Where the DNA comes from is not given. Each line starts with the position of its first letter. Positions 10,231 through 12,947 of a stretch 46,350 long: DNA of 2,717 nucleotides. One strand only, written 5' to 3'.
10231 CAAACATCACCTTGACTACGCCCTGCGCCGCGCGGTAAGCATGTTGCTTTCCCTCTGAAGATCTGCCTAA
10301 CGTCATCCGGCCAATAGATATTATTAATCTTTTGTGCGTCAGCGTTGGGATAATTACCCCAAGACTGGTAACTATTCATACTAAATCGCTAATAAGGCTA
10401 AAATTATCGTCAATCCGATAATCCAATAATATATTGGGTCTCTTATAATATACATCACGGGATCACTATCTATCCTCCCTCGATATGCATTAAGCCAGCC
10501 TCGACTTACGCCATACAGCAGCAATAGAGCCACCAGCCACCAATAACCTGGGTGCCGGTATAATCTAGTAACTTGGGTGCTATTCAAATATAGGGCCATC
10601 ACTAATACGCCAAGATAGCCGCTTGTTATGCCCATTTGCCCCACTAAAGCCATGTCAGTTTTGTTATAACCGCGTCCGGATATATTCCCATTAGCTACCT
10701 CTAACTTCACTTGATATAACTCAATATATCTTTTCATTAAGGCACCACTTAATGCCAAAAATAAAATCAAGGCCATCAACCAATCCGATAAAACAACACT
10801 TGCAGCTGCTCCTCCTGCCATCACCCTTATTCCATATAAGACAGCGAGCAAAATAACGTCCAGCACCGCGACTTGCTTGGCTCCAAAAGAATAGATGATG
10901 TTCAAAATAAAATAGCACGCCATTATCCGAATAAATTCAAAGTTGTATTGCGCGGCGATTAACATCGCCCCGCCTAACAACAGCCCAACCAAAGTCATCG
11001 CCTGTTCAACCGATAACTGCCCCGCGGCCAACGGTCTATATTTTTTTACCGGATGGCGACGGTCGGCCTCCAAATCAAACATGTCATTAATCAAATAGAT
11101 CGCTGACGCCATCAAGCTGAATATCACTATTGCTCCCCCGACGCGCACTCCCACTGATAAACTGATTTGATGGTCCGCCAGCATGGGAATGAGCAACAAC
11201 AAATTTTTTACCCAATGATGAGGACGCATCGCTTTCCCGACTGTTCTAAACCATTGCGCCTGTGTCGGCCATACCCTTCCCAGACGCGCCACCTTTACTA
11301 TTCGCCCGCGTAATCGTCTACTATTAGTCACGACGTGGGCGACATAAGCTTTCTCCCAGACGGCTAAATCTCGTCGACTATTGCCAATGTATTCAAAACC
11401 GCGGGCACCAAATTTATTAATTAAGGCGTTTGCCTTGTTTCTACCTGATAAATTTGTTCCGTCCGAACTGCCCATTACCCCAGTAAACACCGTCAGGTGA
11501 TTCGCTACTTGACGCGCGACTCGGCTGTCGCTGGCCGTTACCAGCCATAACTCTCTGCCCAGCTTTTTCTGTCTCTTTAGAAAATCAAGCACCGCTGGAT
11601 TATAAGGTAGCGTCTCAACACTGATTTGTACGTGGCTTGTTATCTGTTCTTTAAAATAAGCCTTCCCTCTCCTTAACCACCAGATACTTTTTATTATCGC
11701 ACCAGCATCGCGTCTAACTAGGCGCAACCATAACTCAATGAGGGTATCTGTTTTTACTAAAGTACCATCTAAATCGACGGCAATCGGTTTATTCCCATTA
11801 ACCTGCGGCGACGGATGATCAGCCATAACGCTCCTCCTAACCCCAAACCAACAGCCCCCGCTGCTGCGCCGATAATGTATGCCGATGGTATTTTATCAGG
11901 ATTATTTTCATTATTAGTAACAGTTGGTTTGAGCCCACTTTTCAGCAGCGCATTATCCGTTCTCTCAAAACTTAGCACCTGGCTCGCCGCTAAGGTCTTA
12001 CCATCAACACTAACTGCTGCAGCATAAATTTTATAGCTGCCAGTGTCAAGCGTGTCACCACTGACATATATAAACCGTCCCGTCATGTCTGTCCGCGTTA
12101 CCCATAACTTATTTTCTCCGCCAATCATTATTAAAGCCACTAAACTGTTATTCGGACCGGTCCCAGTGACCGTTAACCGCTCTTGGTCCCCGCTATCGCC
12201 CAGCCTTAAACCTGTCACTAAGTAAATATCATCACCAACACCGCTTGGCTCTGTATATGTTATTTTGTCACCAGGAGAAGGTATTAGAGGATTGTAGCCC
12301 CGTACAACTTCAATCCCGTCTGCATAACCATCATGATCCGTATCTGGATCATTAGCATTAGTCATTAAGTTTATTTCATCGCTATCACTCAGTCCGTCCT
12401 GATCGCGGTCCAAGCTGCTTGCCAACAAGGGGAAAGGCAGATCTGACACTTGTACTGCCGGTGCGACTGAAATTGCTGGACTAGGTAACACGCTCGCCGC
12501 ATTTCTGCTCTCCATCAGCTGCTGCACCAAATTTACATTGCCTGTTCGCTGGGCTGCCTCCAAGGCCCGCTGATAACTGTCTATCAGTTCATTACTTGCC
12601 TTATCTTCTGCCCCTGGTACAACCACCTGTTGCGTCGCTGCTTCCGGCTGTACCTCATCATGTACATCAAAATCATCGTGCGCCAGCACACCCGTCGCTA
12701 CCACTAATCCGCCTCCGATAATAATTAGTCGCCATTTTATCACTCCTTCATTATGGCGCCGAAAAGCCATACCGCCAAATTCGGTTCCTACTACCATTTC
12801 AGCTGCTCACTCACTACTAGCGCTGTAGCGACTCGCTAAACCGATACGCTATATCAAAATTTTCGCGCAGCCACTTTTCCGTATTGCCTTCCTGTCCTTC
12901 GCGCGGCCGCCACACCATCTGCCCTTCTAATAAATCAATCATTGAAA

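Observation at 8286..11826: Complete mycobacterial-type polyprenyl-phospho-D-arabinofuranose (DPA) donor pathway in a genome that does not look like Corynebacteriales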

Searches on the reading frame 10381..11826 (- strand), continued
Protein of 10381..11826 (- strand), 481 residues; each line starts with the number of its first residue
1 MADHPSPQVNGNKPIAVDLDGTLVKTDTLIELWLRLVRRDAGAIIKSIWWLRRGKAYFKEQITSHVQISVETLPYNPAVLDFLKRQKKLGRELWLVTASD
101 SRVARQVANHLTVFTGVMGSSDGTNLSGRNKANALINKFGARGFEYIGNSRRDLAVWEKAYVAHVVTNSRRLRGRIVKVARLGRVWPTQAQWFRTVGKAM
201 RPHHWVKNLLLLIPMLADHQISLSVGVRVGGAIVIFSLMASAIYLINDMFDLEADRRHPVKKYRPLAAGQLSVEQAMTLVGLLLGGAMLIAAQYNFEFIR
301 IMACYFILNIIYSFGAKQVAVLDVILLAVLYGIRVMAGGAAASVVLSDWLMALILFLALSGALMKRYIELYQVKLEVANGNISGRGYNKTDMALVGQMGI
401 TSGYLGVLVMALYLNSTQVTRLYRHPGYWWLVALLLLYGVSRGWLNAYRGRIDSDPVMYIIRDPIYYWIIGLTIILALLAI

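Call 16: find_related_loci(query=A1, collection=genome_contigs, flank=8000)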
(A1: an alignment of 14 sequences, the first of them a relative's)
Query A1 (481 aa) in genome_contigs; peptide patterns used: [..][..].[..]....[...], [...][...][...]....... (x = any residue, [..] = any of these).
600 stretches matched a pattern (row limit reached: there are more); 570 encode a relative of the query (tblastn E <= 1e-3); the best 80 are kept; 80 distinct loci.
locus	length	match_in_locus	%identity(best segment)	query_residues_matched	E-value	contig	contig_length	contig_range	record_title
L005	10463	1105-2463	44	14-463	4e-116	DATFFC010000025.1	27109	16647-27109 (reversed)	MAG TPA_asm: Nitrospiraceae bacterium isolate SMAG_U8624 k141_2603506, whole genome shotgun sequence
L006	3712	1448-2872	41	2-480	2e-115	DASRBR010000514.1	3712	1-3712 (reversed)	MAG TPA_asm: Verrucomicrobiia bacterium isolate SMAG_U9932 k141_542889, whole genome shotgun sequence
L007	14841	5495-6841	41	14-463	5e-110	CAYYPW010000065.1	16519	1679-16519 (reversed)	MAG TPA_asm: uncultured Moraxellaceae bacterium isolate SRP302895_co1_392 genome assembly, contig: NODE_6622_length_1651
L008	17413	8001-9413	40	10-481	1e-109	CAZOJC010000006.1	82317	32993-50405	MAG TPA_asm: uncultured Candidatus Peribacteria bacterium isolate SRP342105_co3_137 genome assembly, contig: NODE_149_le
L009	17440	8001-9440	43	5-480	1e-109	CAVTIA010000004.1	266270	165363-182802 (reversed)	MAG: uncultured Acidobacteriota bacterium isolate MFD06229.bin.1.1 genome assembly, contig: contig_17443, whole genome s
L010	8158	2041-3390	43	14-463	1e-108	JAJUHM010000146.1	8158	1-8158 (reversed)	MAG: Aquabacterium olei isolate bin64 k141_355033_length_8158_cov_11.0000, whole genome shotgun sequence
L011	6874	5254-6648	41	10-472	6e-109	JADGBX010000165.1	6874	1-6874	MAG: Magnetococcales bacterium isolate nwalbin5 nwal_bin5_NODE_165_length_6874_cov_3.177137, whole genome shotgun sequen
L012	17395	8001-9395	39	3-465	1e-107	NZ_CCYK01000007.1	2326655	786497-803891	Pseudomonas massiliensis strain CB1, whole genome shotgun sequence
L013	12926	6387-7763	41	5-465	2e-107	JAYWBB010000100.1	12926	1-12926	MAG: Nevskia sp. isolate GL93_UP_concoct_124 GL93_UP_concoct_124_99, whole genome shotgun sequence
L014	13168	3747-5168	41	4-479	1e-106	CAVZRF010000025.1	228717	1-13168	MAG: uncultured Acidobacteriaceae bacterium isolate MFD09671.bin.2.113 genome assembly, contig: contig_72158, whole geno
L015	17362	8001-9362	40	9-464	1e-106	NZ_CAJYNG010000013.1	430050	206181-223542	MAG: uncultured Stenotrophomonas sp. isolate S3C441_SP108, whole genome shotgun sequence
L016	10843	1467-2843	43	1-463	4e-106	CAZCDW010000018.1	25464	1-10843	MAG TPA_asm: uncultured Bifidobacterium sp. isolate SRP278252_co1_476 genome assembly, contig: NODE_3155_length_25464_co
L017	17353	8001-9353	40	13-463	8e-106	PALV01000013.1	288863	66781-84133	MAG: Gammaproteobacteria bacterium isolate SAT35 MHASMcontig_708517, whole genome shotgun sequence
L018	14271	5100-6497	42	14-480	6e-106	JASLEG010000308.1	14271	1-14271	MAG: Burkholderia sp. isolate SHSU.bins.201 k141_6553720, whole genome shotgun sequence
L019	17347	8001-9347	41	14-463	2e-105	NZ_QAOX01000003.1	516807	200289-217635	Luteibacter sp. OK325 Ga0189704_103, whole genome shotgun sequence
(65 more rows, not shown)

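Call 37: find_encoding_contigs(protein=P0009, flank=10000, max_places=2)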
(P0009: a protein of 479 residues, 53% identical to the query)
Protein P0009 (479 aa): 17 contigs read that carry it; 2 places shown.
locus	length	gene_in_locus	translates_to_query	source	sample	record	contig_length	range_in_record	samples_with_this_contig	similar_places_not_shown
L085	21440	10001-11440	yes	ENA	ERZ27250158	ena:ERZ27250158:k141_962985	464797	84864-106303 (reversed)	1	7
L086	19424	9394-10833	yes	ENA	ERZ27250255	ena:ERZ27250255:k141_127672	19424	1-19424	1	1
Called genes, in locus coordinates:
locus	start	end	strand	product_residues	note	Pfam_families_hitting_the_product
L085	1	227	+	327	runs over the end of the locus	PF01073:3Beta_HSD, PF01370:Epimerase, PF02719:Polysacc_synt_2 (weak), PF04321:RmlD_sub_bind, PF07993:NAD_binding_4 (faint), PF16363:GDP_Man_Dehyd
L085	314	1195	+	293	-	PF00483:NTP_transferase, PF12804:NTP_transf_3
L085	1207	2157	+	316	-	PF00535:Glycos_transf_2, PF10111:Glyco_tranf_2_2, PF13641:Glyco_tranf_2_3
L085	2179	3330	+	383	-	PF13439:Glyco_transf_4, PF13579:Glyco_trans_4_4, PF20706:GT4-conflict, PF00534:Glycos_transf_1, PF13692:Glyco_trans_1_4, PF13524:Glyco_trans_1_2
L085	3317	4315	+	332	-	PF01073:3Beta_HSD, PF01370:Epimerase, PF02719:Polysacc_synt_2, PF04321:RmlD_sub_bind, PF16363:GDP_Man_Dehyd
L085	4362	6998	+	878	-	-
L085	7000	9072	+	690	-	PF13231:PMT_2 (weak)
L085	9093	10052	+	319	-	PF18884:TSP3_bac (faint)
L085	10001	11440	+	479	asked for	PF12710:HAD (weak), PF01040:UbiA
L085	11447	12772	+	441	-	PF01565:FAD_binding_4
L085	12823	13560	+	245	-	PF00106:adh_short, PF13561:adh_short_C2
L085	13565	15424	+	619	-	PF13522:GATase_6, PF13537:GATase_7, PF00733:Asn_synthase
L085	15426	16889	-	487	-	PF02366:PMT, PF13231:PMT_2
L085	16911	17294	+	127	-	-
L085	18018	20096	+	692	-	PF13231:PMT_2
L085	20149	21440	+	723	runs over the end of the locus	PF13432:TPR_16 (weak), PF23914:TPR_CcmH_CycH (weak), PF00515:TPR_1 (weak), PF07719:TPR_2 (weak), PF13424:TPR_12, PF13424:TPR_12, PF13432:TPR_16, PF13414:TPR_11, +22 more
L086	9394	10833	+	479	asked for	PF12710:HAD (weak), PF01040:UbiA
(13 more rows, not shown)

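Call 38: find_encoding_contigs(protein=P0004, flank=10000, max_places=2)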
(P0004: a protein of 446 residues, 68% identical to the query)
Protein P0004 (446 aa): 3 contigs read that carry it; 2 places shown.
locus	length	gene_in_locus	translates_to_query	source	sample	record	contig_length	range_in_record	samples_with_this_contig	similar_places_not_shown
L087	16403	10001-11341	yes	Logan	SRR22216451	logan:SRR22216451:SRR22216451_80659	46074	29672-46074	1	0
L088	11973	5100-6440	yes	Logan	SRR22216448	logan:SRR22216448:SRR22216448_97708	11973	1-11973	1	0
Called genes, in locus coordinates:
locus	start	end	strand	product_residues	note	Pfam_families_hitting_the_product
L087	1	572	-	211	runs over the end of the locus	-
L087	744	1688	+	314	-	PF00535:Glycos_transf_2, PF10111:Glyco_tranf_2_2 (weak), PF13641:Glyco_tranf_2_3 (weak)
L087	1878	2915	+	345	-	PF13439:Glyco_transf_4 (weak), PF13579:Glyco_trans_4_4, PF20706:GT4-conflict, PF00534:Glycos_transf_1, PF13692:Glyco_trans_1_4, PF22772:WsaF_C (weak), PF13524:Glyco_trans_1_2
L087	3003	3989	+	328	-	PF01370:Epimerase, PF02719:Polysacc_synt_2, PF04321:RmlD_sub_bind, PF01073:3Beta_HSD, PF16363:GDP_Man_Dehyd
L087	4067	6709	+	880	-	PF13231:PMT_2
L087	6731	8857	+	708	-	PF02366:PMT (weak), PF13231:PMT_2 (weak)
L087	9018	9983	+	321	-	-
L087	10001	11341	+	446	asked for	PF01040:UbiA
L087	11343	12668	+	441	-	PF01565:FAD_binding_4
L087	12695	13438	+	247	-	PF00106:adh_short, PF08659:KR, PF13561:adh_short_C2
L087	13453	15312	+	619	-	PF13522:GATase_6, PF13537:GATase_7, PF00733:Asn_synthase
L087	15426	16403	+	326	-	?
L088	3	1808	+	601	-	?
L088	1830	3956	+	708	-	PF02366:PMT (weak), PF13231:PMT_2 (weak)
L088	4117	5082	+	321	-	-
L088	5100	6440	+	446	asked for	PF01040:UbiA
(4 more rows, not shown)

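Call 45: search_dna_similar(query=window:10381-11826:-, collection=phages, mode=protein, max_rows=10, max_evalue=1e-10)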
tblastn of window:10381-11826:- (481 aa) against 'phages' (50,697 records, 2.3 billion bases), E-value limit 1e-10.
Records with a match: 1; places in all: 1; records where one place covers at least 80% of the query: 0.
Best place of each record, by identity: <60% 1.
By first word of the organism name: Bacteriophage 1.
By host as written in the record: - 1.
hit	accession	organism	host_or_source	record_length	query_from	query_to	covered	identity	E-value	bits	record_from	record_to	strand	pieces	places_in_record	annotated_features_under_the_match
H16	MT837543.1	Bacteriophage sp.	human fecal samples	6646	194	442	52%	30.6%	4e-21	102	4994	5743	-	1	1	record has no annotation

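Call 58: find_encoding_contigs(protein=P0026, flank=6000, max_places=2)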
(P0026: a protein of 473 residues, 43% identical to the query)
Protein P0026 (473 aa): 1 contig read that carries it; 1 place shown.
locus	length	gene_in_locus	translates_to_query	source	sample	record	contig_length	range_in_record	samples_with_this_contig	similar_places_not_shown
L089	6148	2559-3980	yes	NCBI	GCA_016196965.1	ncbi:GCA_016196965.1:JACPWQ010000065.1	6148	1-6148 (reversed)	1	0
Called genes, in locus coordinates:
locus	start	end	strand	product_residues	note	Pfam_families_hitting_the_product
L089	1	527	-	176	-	PF00580:UvrD-helicase, PF13245:AAA_19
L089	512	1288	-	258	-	PF01790:LGT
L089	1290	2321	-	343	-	PF21088:MS_channel_1st, PF00924:MS_channel_2nd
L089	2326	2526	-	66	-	-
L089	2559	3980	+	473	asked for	PF00702:Hydrolase (faint), PF12710:HAD (weak), PF01040:UbiA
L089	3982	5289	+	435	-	PF01565:FAD_binding_4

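Call 86: predict_structure(alignment_id=A3)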
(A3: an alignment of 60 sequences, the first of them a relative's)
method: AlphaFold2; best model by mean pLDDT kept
length: 481 residues; sequences in the alignment: 60
mean_pLDDT: 92.5   pTM: 0.88
mean pLDDT of the five models: 92.5, 92.4, 92.2, 91.7, 91.1
residues with pLDDT >= 90: 401; 70-90: 60; 50-70: 14; < 50: 6
segments of 3 or more residues with pLDDT < 50: 1-5
pLDDT, mean of each block of 10 residues (from residue 1): 48 93 96 95 95 93 95 97 97 96 96 96 89 97 97 97 96 96 90 94 94 92 96 98 96 92 95 96 98 98 97 85 93 97 93 96 93 73 71 95 97 88 90 96 95 88 94 93 87
secondary structure, 60 per line:
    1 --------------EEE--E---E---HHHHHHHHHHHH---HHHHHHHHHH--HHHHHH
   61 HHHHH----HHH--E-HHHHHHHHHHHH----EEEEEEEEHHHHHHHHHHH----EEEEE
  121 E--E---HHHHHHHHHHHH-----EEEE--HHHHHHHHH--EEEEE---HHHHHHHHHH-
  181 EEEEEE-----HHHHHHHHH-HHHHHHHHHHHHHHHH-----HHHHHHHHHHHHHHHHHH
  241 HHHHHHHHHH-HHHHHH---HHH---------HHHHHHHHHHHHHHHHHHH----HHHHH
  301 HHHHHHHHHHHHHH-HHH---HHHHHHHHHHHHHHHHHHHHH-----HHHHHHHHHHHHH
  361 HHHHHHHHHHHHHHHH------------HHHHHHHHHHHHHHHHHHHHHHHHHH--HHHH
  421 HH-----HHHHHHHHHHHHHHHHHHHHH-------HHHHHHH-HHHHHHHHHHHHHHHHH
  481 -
elements in order: E15-17 H28-39 H43-52 H55-65 H77-88 E93-100 H101-111 E116-121 H128-139 E145-148 H151-159 E162-166 H170-179 E181-186 H192-200 H202-217 H223-250 H252-257 H273-291 H296-314 H322-342 H348-376 H389-414 H417-422 H428-448 H456-462 H464-480

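Call 88: fold_search(model_id=the predicted structure, library=pdb)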
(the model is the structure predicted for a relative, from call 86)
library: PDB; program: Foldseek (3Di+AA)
matches with E <= 10: 734; with E <= 0.001: 27
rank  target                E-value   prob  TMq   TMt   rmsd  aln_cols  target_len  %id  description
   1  8j8j_A                2.3e-11  1.00  0.51  0.81   3.2       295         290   28  Membrane bound PRTase, C3 symmetry, donor bound (released 2024-02-07)
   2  8j8k_A                1.1e-09  1.00  0.49  0.79   3.5       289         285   26  Membrane bound PRTase, C3 symmetry, acceptor bound (released 2024-02-07)
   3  7bpu_A                1.2e-05  1.00  0.41  0.64   6.0       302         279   14  Structural and mechanistic insights into the biosynthesis of Digeranylgeranylglyceryl phosphate synthase in membranes (released 2021-04-14)
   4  6m31_A                2.3e-05  1.00  0.42  0.67   5.5       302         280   14  Structural and Functional Insights into an Archaeal Lipid Synthase (released 2021-02-03)
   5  4tq3_A                3.5e-05  1.00  0.44  0.70   5.0       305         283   17  Structure of a UbiA homolog from Archaeoglobus fulgidus bound to GPP and Mg2+ (released 2014-07-16)
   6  4tq4_A                6.3e-05  1.00  0.43  0.67   5.2       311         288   17  Structure of a UbiA homolog from Archaeoglobus fulgidus bound to DMAPP and Mg2+ (released 2014-07-16)
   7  4tq4_C                8.9e-05  1.00  0.42  0.66   5.3       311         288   17  Structure of a UbiA homolog from Archaeoglobus fulgidus bound to DMAPP and Mg2+ (released 2014-07-16)
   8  4tq4_D                9.7e-05  1.00  0.43  0.68   5.5       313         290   18  Structure of a UbiA homolog from Archaeoglobus fulgidus bound to DMAPP and Mg2+ (released 2014-07-16)
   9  4tq3_B                1.4e-04  1.00  0.43  0.69   5.8       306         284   17  Structure of a UbiA homolog from Archaeoglobus fulgidus bound to GPP and Mg2+ (released 2014-07-16)
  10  4tq4_B                1.8e-04  1.00  0.43  0.67   5.5       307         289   17  Structure of a UbiA homolog from Archaeoglobus fulgidus bound to DMAPP and Mg2+ (released 2014-07-16)
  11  5jlp                  2.4e-04  1.00  0.25  0.30   6.4       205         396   16  Crystal structure of Mycobacterium avium SerB2 in complex with serine at ACT domain (released 2017-05-03)
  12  3n28                  2.7e-04  1.00  0.27  0.38   4.9       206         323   14  Crystal structure of probable phosphoserine phosphatase from vibrio cholerae, unliganded form (released 2010-07-14)
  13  5it0                  4.2e-04  1.00  0.24  0.28   6.4       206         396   16  Crystal structure of Mycobacterium avium SerB2 mutant D343N/D347N (released 2016-04-27)
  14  1l7o_A                4.5e-04  1.00  0.27  0.58   7.4       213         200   15  CRYSTAL STRUCTURE OF PHOSPHOSERINE PHOSPHATASE IN APO FORM (released 2002-06-19)
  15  1f5s_A                4.9e-04  1.00  0.26  0.54   7.9       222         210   14  CRYSTAL STRUCTURE OF PHOSPHOSERINE PHOSPHATASE FROM METHANOCOCCUS JANNASCHII (released 2001-06-20)
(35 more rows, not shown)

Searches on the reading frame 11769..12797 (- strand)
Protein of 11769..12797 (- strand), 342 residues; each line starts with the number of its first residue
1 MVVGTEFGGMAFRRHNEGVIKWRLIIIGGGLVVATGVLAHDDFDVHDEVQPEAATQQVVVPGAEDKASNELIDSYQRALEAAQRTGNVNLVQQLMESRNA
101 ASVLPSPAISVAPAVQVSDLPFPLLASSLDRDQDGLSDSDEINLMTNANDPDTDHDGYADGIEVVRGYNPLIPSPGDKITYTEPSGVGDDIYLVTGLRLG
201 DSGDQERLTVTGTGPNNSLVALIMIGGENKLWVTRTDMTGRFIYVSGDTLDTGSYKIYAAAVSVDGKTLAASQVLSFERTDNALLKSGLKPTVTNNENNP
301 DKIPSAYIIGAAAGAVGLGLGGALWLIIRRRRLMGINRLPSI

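Call 4: search_protein_families(library=pfam, proteins=[window:11769-12797:-], max_evalue=0.01)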
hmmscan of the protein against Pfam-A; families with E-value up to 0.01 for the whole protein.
window:11769-12797:- (342 aa): 1 family
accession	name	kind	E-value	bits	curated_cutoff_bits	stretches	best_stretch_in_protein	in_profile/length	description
PF18884.5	TSP3_bac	-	0.00019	21.6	25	0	130-150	1-21/22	Bacterial TSP3 repeat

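Call 5: search_protein_families(library=ncbifam, proteins=[window:11769-12797:-], max_evalue=0.01)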
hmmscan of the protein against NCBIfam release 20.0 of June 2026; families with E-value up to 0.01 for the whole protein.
window:11769-12797:- (342 aa): 2 families
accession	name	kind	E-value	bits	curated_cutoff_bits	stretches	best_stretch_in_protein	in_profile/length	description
NF033765.2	gliding_CglD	equivalog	9.9e-05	20.3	400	1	126-163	262-299/1124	adventurous gliding motility lipoprotein CglD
NF047639.1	throspo3_MtsD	equivalog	0.0048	15.1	800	1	128-175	458-505/651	cell-cell cohesion protein MtsD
